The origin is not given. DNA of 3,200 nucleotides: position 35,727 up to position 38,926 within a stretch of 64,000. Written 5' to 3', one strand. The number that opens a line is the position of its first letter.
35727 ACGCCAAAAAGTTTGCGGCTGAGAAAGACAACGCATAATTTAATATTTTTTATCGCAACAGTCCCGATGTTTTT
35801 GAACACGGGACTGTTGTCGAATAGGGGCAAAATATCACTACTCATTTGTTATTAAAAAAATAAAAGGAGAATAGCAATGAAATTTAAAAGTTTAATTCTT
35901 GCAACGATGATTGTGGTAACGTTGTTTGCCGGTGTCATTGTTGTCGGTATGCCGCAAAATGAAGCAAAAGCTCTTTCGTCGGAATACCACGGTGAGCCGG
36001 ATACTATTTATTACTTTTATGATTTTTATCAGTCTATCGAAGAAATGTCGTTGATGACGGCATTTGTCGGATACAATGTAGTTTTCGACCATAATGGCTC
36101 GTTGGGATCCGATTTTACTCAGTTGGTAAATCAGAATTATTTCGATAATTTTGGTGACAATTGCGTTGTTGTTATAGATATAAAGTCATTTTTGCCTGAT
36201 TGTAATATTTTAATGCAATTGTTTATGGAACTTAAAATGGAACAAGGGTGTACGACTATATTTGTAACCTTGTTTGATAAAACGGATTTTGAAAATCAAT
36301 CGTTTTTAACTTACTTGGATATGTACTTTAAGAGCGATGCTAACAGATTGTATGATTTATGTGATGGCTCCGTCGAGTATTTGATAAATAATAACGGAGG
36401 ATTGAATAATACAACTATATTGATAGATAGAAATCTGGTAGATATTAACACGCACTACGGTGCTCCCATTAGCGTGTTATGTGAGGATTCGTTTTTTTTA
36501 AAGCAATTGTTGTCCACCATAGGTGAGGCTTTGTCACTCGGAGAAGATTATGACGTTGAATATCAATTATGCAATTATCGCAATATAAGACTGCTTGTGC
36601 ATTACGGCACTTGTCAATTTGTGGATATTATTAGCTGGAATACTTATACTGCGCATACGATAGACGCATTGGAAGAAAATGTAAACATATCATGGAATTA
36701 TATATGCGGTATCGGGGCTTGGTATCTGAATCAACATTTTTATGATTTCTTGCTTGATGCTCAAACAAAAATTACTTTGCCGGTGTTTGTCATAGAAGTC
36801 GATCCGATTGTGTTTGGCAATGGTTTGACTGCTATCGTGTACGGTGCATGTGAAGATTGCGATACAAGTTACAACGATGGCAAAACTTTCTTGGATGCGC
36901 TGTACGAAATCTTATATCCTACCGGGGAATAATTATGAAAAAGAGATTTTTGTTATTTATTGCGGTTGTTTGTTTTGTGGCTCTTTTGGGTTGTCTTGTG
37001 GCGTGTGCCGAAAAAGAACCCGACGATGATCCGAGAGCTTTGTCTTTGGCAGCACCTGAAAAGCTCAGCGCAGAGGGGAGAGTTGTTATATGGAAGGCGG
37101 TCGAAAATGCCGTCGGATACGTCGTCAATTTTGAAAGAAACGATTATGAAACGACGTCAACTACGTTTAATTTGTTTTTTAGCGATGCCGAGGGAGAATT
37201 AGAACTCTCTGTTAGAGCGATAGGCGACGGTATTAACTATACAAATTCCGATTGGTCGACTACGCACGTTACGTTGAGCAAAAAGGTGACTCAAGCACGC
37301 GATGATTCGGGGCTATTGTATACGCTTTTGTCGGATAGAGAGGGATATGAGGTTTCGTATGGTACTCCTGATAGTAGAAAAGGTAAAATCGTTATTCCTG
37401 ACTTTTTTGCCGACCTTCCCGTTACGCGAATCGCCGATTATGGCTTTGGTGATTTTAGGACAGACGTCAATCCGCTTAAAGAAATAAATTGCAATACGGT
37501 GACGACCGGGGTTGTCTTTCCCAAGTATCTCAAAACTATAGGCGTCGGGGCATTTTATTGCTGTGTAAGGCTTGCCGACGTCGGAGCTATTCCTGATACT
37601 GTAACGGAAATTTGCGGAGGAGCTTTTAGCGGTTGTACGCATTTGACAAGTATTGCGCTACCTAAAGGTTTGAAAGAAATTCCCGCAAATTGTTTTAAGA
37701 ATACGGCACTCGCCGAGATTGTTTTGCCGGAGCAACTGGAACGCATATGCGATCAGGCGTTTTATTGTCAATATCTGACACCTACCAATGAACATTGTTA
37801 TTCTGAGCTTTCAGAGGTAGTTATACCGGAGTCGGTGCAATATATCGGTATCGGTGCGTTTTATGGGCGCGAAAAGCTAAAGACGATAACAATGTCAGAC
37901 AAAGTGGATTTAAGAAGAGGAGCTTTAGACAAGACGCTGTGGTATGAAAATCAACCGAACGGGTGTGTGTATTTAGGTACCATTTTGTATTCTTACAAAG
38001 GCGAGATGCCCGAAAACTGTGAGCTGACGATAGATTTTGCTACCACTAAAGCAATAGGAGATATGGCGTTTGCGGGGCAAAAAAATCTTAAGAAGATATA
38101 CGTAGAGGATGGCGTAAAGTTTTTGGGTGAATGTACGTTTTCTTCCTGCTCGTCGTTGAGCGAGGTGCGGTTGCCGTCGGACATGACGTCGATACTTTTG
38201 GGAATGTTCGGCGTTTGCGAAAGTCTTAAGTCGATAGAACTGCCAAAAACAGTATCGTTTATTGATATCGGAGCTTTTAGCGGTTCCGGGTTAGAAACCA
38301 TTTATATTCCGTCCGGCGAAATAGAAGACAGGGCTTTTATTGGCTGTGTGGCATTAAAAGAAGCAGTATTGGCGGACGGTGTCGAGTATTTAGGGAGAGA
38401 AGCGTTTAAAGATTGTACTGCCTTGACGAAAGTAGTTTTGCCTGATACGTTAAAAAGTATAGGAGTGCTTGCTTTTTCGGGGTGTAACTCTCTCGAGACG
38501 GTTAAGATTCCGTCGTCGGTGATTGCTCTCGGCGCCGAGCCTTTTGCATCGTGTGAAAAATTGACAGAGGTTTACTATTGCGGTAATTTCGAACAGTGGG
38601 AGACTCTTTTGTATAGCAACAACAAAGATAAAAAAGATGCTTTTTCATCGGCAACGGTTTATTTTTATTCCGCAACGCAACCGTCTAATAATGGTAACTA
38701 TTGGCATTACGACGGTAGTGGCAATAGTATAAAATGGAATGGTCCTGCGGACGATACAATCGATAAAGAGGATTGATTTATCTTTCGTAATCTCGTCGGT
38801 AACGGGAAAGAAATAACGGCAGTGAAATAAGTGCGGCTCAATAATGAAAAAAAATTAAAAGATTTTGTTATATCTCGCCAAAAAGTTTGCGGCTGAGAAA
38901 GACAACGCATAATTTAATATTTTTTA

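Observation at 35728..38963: Perfect 88-bp direct repeat of the EF-G 3' end and terminator brackets cassette 3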

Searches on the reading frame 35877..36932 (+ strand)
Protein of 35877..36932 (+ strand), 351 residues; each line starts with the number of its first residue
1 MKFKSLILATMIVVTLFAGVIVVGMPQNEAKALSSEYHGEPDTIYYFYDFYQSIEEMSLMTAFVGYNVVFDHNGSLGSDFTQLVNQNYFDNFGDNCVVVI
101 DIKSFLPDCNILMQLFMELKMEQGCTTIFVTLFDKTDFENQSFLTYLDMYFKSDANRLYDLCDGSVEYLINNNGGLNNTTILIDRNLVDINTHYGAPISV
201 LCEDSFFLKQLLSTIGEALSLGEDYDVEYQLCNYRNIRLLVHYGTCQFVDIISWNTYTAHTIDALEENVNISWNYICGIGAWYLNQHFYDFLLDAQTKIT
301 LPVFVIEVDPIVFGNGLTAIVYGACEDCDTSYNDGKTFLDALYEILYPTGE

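Call 10: search_protein_families(library=pfam, proteins=[window:35877-36932:+], max_evalue=0.01)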
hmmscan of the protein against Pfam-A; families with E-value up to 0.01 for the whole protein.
window:35877-36932:+ (351 aa): 0 families

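Call 41: find_homologous_proteins(query=window:35877-36929:+, max_evalue=0.001)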
Query window:35877-36929:+ (351 aa): 2 proteins with E <= 0.001 among 1008 candidates.
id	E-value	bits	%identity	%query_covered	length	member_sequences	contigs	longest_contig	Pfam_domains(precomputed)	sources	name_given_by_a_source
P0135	5.7e-236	801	100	100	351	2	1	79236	-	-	-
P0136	3.4e-39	153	34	91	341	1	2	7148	-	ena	-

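Call 47: find_encoding_contigs(protein=P0139, flank=10000, max_places=10)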
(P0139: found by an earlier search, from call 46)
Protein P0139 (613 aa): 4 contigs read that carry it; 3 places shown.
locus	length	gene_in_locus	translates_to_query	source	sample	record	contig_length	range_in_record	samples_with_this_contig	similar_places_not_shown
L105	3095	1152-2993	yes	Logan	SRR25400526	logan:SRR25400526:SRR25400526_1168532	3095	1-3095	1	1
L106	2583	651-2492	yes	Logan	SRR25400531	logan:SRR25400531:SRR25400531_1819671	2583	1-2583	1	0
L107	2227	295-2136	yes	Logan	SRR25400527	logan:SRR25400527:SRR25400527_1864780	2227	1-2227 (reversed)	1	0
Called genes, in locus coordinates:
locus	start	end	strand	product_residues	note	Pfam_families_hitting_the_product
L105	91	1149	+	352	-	-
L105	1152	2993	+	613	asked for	PF13306:LRR_5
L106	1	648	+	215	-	?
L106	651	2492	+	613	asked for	PF13306:LRR_5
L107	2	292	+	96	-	?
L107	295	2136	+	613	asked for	PF13306:LRR_5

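Call 48: find_encoding_contigs(protein=P0137, flank=10000, max_places=10)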
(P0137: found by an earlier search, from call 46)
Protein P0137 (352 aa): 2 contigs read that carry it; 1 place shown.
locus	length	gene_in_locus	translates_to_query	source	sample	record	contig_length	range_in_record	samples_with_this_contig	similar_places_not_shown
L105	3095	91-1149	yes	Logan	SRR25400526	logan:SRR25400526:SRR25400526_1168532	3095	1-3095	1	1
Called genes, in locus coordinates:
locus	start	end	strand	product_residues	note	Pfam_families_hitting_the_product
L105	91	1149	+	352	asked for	-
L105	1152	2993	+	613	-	PF13306:LRR_5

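Call 49: find_encoding_contigs(protein=P0141, flank=10000, max_places=10)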
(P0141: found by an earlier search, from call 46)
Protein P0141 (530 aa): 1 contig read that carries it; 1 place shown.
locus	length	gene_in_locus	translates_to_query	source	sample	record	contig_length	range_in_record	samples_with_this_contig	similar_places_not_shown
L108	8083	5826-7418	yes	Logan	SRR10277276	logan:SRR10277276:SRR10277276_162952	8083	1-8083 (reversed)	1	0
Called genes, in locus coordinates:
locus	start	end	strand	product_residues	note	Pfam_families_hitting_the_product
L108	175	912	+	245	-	PF01177:Asp_Glu_race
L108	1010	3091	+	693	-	PF00009:GTP_EFTU, PF22042:EF-G_D2, PF03144:GTP_EFTU_D2, PF14492:EFG_III, PF03764:EFG_IV, PF00679:EFG_C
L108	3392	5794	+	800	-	PF09479:Flg_new (weak), PF25390:WD40_RLD, PF00415:RCC1, PF25390:WD40_RLD, PF00415:RCC1, PF13540:RCC1_2 (weak), PF25390:WD40_RLD, PF25390:WD40_RLD, +2 more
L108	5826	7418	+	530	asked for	PF00496:SBP_bac_5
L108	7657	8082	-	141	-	?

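Call 53: find_encoding_contigs(protein=L108:1010-3091:+, flank=10000, max_places=10)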
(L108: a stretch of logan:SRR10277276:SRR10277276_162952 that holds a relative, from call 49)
Protein L108:1010-3091:+ (693 aa): 1 contig read that carries it; 1 place shown.
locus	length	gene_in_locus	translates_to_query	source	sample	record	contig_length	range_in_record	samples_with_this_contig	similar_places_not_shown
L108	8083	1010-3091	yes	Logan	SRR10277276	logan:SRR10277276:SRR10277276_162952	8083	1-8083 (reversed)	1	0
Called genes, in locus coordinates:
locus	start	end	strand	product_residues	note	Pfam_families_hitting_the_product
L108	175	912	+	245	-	PF01177:Asp_Glu_race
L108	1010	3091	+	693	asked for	PF00009:GTP_EFTU, PF22042:EF-G_D2, PF03144:GTP_EFTU_D2, PF14492:EFG_III, PF03764:EFG_IV, PF00679:EFG_C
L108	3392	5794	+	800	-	PF09479:Flg_new (weak), PF25390:WD40_RLD, PF00415:RCC1, PF25390:WD40_RLD, PF00415:RCC1, PF13540:RCC1_2 (weak), PF25390:WD40_RLD, PF25390:WD40_RLD, +2 more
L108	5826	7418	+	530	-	PF00496:SBP_bac_5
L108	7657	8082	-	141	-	?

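Call 56: find_encoding_contigs(protein=P0135, flank=10000, max_places=10)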
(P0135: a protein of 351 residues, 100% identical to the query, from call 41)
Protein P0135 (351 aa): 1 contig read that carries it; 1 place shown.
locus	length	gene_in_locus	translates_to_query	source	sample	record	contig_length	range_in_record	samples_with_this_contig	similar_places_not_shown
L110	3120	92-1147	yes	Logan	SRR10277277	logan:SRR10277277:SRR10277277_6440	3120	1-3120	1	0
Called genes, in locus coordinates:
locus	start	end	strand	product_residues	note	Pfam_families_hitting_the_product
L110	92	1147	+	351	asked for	-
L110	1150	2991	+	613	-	PF13306:LRR_5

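Call 61: find_encoding_contigs(protein=P0145, flank=10000, max_places=10)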
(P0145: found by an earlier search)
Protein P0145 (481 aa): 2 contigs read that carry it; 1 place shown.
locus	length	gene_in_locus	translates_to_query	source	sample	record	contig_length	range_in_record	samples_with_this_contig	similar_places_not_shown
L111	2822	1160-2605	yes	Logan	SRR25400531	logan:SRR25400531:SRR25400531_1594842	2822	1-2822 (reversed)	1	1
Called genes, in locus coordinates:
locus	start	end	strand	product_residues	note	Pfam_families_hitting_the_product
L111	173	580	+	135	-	PF09479:Flg_new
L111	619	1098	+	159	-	PF00415:RCC1 (weak), PF13540:RCC1_2 (faint), PF25390:WD40_RLD, PF00415:RCC1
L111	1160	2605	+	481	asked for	PF13540:RCC1_2 (weak), PF25390:WD40_RLD, PF00415:RCC1, PF25390:WD40_RLD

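Call 78: search_protein_representatives(protein=window:35877-36929:+)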
Query: 351 residues. Proteins with E-value up to 0.001 (for the whole library): 140; up to 1e-10: 112; up to 1e-30: 47. The best 140 are listed.
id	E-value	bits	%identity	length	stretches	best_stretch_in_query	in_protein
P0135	1.8e-236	800.5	100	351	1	1-351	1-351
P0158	4.5e-64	233.5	41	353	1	9-318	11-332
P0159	3.2e-61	224.1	43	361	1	1-318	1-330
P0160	1.1e-58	215.8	40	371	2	6-264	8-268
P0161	7.0e-58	213.1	41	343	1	13-346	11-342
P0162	1.7e-57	211.9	40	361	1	7-320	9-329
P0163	4.2e-55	204.0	35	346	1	13-340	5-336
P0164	6.8e-54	200.0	36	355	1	4-340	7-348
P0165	6.8e-53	196.7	36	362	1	10-325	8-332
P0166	4.1e-49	184.3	38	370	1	3-326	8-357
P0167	1.6e-46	175.8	37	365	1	6-321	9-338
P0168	3.4e-46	174.7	35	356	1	4-344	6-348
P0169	1.3e-45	172.8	37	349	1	5-321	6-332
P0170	7.1e-45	170.3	35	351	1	3-321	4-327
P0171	1.0e-44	169.8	35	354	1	4-318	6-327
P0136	1.1e-39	153.3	37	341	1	5-321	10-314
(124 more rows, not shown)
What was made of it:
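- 35877..36932 (+): famA gene (351 aa, hydrophobic N-terminus). It belongs to an uncharacterised family. 140 representative clusters at E<=1e-3, all about 340-375 aa (call 78).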

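Call 79: find_encoding_contigs(protein=P0159, flank=8000, max_places=6)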
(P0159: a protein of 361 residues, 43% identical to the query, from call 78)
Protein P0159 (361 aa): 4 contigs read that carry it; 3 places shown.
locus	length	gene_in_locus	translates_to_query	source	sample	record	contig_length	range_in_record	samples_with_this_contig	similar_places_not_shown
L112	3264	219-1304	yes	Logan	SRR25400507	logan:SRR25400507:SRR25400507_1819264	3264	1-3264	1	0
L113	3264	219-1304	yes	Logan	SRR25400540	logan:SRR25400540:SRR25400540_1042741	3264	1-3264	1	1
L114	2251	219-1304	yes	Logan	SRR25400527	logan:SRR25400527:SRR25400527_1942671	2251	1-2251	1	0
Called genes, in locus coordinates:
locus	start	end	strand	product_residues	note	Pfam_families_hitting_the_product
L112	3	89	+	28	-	?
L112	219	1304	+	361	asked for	-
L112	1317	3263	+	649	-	?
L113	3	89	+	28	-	?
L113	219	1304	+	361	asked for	-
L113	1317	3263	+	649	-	?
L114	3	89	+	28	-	?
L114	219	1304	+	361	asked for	-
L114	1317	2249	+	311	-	?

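Call 83: search_protein_families(library=ncbifam, proteins=[window:35877-36932:+], max_evalue=0.001)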
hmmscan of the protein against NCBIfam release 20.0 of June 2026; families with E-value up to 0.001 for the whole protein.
window:35877-36932:+ (351 aa): 0 families
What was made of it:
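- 35877..36932 (+): No Pfam or NCBIfam hit (calls 10, 83).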

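Call 85: find_encoding_contigs(protein=P0158, flank=8000, max_places=4)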
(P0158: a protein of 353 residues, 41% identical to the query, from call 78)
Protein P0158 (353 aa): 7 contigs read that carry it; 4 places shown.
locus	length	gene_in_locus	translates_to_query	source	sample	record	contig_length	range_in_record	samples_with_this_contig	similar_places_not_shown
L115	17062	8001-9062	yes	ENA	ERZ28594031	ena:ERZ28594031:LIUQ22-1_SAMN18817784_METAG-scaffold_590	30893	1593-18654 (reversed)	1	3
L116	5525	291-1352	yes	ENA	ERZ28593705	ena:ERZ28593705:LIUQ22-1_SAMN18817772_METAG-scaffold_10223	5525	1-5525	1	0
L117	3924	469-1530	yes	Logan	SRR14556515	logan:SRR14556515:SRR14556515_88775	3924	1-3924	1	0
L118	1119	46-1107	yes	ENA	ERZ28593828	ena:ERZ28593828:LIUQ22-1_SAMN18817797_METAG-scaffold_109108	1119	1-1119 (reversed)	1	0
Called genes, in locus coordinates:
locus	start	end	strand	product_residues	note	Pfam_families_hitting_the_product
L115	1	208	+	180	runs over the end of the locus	PF00156:Pribosyltran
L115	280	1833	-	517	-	PF00860:Xan_ur_permease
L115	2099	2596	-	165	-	PF12822:ECF_trnsprt (weak), PF07456:Hpre_diP_synt_I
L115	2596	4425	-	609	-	PF02424:ApbE, PF07009:NusG_II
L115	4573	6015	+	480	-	PF01554:MatE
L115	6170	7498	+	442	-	PF12773:DZR (weak)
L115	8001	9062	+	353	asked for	-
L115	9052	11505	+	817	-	PF05725:FNIP (faint), PF13306:LRR_5, PF13855:LRR_8 (faint), PF13306:LRR_5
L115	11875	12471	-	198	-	PF07155:ECF-ribofla_trS, PF12822:ECF_trnsprt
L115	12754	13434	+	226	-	PF04239:DUF421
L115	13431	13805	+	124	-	PF14276:DUF4363 (weak)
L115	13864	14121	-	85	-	-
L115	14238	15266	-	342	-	PF02588:YitT_membrane, PF10035:DUF2179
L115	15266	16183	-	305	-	PF02588:YitT_membrane, PF10035:DUF2179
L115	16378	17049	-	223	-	-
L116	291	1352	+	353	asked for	-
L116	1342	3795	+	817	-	PF05725:FNIP (faint), PF13306:LRR_5, PF13855:LRR_8 (faint), PF13306:LRR_5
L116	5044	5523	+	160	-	?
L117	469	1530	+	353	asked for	-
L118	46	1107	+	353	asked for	-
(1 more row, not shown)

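Call 86: find_encoding_contigs(protein=P0136, flank=8000, max_places=4)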
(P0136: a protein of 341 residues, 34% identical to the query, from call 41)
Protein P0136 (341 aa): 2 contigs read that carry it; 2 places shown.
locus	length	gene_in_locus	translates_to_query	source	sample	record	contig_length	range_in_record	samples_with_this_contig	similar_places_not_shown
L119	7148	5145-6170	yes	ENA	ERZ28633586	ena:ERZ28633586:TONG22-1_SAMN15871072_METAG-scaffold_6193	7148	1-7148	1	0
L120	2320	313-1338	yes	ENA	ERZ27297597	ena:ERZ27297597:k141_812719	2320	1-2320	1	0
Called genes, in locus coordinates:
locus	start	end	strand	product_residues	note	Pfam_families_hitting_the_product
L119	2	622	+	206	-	?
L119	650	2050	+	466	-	PF04055:Radical_SAM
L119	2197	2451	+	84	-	PF00312:Ribosomal_S15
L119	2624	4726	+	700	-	PF01138:RNase_PH, PF03725:RNase_PH_C, PF03726:PNPase, PF01138:RNase_PH, PF00013:KH_1, PF00575:S1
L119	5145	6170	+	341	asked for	-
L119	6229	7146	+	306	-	?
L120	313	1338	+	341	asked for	-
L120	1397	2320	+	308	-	?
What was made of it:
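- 35877..36932 (+): Followed by an LRR_5 gene in L115 and L116; the downstream gene in L119 and L120 is cut by the contig end and unannotated (calls 85, 86).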

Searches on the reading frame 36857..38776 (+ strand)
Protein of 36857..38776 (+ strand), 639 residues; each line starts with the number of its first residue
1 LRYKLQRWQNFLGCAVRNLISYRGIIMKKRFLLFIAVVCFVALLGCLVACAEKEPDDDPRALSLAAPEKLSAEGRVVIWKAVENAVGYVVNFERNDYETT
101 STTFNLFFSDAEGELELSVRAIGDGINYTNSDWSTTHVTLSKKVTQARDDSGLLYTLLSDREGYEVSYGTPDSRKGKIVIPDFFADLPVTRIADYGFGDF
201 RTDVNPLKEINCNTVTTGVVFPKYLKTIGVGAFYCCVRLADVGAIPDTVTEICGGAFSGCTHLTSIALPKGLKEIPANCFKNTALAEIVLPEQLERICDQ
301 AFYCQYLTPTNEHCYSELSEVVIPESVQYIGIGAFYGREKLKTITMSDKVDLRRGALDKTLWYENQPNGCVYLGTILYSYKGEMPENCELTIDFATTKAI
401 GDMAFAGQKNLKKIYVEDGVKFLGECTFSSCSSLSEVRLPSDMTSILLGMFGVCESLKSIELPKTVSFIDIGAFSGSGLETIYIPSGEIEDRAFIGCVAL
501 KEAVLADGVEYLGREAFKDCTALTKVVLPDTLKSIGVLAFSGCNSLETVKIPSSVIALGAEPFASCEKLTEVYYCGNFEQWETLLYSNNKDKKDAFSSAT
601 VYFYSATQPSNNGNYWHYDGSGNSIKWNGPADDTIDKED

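Call 10: search_protein_families(library=pfam, proteins=[window:36857-38776:+], max_evalue=0.01)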
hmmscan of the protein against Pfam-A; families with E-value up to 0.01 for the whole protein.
window:36857-38776:+ (639 aa): 2 families
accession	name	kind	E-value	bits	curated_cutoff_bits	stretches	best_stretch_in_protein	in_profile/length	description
PF13306.12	LRR_5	-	3.2e-69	231.1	27.7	4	395-497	20-123/127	BspA type Leucine rich repeat region (6 copies)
PF13855.12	LRR_8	-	0.00034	20.8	27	0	390-436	6-53/61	Leucine rich repeat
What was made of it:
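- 36935..38776 (+): BspA-type LRR_5 protein gene (613 aa) with a lipobox-like LVAC near the N-terminus. Pfam LRR_5, 3.2e-69 (call 10).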

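Call 46: list_cluster_members(proteins=[P0135, window:36935-38773:+, window:39107-41608:+, window:41643-43238:+])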
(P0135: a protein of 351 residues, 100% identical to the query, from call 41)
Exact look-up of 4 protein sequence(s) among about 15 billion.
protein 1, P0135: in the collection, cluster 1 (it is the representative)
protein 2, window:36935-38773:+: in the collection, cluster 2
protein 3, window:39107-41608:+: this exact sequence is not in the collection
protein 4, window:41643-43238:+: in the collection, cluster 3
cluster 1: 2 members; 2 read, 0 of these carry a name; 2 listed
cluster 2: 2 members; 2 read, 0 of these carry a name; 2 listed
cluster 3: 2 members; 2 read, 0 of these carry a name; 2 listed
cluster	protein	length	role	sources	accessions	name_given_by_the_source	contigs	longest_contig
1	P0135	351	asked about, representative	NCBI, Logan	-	-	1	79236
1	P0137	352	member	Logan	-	-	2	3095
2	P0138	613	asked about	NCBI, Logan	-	-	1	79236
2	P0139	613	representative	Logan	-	-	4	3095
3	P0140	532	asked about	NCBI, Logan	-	-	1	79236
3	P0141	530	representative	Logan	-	-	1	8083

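Call 83: search_protein_families(library=ncbifam, proteins=[window:36935-38776:+], max_evalue=0.001)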
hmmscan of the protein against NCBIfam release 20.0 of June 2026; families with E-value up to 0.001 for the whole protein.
window:36935-38776:+ (613 aa): 2 families
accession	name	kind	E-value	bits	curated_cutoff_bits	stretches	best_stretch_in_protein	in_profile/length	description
NF047961.1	adhesin_HupY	equivalog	1.1e-23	83.4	1250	2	470-539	184-252/978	leucine-rich repeat adhesin HupY/LrrG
NF045861.1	glide_Gli349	exception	3.5e-09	33.9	1750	0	221-282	2686-2747/3169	gliding machinery surface structure protein Gli349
